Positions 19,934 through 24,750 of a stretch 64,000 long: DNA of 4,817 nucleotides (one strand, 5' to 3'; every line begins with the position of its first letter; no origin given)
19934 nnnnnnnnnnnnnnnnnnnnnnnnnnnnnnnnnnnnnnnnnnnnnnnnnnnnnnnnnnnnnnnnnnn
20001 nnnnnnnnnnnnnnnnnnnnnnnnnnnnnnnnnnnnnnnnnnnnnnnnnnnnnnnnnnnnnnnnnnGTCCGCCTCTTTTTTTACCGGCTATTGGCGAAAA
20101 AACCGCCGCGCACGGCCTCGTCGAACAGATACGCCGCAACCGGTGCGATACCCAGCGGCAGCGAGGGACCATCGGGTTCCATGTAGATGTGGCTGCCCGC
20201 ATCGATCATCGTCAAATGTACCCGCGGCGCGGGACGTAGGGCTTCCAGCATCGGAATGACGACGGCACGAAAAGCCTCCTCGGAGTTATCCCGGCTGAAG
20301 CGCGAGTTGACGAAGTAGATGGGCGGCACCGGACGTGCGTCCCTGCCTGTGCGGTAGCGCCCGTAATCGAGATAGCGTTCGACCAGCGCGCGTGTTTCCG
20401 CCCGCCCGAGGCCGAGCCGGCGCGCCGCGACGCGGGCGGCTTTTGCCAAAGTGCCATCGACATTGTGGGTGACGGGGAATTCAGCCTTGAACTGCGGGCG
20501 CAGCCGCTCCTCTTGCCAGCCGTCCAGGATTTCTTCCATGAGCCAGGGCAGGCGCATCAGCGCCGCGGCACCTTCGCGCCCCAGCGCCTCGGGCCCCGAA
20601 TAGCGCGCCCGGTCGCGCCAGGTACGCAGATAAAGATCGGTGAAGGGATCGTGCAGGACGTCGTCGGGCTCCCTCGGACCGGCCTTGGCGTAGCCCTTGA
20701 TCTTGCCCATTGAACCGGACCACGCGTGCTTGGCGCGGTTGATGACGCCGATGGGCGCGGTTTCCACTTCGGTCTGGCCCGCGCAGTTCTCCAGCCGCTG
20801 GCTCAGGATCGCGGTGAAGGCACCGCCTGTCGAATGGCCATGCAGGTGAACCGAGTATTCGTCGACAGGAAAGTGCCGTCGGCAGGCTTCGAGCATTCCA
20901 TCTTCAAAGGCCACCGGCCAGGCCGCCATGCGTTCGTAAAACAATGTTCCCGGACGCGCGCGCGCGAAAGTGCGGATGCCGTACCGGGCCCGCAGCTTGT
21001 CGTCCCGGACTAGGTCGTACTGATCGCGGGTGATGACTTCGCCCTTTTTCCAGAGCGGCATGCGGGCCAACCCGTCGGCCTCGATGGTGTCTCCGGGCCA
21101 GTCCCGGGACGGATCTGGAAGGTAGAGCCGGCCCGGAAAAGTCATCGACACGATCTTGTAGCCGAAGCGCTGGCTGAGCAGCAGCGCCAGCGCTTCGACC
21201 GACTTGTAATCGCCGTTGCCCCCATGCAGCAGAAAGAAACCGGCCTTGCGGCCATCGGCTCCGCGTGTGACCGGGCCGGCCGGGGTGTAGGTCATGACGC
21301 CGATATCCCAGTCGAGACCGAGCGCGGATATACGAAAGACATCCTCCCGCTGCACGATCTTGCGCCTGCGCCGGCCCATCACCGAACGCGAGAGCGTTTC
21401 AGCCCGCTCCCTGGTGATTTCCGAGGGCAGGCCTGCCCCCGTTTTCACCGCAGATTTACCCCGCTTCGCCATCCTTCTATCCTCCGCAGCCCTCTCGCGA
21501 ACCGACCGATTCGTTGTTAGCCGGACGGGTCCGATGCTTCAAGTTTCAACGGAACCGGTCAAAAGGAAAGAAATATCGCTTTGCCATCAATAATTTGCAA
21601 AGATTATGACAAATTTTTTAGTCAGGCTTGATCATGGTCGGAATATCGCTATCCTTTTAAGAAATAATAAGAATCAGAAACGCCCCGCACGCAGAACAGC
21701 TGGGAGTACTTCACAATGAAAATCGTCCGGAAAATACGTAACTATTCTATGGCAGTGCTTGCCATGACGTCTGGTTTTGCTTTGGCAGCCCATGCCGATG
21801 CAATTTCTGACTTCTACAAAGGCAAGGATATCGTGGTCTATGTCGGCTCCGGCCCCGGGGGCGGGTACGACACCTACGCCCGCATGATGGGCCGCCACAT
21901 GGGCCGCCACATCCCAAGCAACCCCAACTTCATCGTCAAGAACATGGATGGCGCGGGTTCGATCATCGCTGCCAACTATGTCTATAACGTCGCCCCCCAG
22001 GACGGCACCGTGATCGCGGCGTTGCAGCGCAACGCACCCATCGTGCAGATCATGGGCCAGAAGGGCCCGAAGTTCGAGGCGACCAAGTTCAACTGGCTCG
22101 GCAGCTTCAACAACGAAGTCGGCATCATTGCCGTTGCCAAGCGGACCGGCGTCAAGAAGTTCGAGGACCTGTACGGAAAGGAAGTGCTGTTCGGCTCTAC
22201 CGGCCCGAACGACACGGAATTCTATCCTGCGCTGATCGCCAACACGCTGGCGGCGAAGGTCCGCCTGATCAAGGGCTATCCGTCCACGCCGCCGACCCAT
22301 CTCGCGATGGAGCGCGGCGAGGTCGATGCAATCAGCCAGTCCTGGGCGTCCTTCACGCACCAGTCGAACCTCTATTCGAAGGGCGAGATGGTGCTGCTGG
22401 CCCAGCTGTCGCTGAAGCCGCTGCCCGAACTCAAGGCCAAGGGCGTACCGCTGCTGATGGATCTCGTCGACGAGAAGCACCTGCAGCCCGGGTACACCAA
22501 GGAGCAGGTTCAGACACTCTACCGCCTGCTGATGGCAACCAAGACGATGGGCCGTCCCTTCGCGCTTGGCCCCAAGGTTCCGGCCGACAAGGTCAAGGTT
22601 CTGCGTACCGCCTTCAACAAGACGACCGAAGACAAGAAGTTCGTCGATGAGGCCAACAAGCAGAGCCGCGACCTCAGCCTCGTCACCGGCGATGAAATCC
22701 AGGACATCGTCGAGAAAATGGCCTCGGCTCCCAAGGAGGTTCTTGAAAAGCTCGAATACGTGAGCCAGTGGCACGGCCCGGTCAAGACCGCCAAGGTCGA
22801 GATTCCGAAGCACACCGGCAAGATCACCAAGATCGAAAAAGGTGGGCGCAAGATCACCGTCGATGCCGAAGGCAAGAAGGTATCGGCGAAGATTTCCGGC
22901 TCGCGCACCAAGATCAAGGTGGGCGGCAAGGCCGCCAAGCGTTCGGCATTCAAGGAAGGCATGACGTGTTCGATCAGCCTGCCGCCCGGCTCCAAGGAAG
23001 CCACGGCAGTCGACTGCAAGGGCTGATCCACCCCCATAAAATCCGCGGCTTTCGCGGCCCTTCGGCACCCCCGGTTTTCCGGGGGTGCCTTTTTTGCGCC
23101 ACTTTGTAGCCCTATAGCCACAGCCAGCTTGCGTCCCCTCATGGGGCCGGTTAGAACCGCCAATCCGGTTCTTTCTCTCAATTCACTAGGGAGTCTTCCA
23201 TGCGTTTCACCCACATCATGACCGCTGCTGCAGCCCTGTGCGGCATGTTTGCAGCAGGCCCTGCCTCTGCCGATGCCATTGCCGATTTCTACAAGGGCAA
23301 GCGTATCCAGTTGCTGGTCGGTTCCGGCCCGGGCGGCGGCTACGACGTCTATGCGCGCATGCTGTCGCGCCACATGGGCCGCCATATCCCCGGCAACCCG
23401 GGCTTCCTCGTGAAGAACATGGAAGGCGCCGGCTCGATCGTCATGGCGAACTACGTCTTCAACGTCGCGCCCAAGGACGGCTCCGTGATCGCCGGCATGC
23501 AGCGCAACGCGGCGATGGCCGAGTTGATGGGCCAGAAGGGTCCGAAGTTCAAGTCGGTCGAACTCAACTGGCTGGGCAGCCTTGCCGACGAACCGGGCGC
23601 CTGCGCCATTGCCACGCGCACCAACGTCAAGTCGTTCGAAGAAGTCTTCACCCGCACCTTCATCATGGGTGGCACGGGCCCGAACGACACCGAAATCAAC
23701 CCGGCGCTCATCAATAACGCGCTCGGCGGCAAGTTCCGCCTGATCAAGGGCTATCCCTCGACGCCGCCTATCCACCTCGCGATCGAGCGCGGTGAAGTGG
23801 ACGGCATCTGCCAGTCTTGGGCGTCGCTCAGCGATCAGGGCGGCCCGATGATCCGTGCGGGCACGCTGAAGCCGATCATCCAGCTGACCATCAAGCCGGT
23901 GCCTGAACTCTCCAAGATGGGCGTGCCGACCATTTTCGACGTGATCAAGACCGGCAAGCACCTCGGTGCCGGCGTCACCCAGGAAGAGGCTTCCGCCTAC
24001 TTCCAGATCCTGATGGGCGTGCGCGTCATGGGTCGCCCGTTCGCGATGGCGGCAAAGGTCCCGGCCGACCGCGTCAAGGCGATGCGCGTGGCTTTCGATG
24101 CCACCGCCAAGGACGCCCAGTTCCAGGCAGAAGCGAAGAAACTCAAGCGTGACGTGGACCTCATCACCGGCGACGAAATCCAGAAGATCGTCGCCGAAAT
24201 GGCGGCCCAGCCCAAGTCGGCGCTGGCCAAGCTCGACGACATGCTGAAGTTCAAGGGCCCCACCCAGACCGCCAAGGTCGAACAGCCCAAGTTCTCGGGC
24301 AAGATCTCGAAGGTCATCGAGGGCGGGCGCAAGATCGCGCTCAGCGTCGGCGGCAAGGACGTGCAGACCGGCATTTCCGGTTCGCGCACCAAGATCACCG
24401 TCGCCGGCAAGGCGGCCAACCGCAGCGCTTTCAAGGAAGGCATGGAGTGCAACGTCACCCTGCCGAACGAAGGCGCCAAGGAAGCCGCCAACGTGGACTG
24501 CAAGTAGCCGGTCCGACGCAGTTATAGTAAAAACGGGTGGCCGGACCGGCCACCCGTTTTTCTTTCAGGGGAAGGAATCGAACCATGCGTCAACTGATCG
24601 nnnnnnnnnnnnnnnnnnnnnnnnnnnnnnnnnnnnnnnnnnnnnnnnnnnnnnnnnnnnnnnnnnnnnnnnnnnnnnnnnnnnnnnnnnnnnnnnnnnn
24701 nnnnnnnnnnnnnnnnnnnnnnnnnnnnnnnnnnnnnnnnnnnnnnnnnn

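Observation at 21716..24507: Tandem Bug-like solute-binding paralogues carrying a conserved, unrecognised about 85-aa Lys-rich C-terminal domain with a Cys pair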

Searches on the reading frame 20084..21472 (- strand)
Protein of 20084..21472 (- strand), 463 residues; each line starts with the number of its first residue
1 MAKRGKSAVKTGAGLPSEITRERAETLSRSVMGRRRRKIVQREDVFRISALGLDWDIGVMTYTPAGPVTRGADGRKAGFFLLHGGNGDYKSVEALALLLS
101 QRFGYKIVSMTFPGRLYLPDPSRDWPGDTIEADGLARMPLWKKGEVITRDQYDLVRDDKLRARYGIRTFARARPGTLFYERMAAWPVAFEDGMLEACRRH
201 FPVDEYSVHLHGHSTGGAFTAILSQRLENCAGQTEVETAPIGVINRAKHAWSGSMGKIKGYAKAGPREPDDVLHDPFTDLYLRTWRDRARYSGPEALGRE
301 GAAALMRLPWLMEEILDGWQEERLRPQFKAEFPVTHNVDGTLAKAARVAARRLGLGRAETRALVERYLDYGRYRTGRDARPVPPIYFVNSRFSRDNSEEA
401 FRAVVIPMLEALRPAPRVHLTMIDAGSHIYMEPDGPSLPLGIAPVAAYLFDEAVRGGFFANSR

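Call 15: search_protein_families(library=pfam, proteins=[window:20084-21472:-], max_evalue=1)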
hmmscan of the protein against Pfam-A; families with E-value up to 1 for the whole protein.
window:20084-21472:- (463 aa): 1 family
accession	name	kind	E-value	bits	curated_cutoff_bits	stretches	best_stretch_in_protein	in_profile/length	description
PF01764.32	Lipase_3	-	0.03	14.7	22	1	177-227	37-84/140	Lipase (class 3)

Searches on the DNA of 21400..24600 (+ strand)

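Call 26: search_dna_similar(query=window:21400-24600:+, collection=plasmids, mode=near, max_rows=5)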
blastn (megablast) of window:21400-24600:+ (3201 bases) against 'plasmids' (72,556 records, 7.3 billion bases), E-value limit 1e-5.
No match.
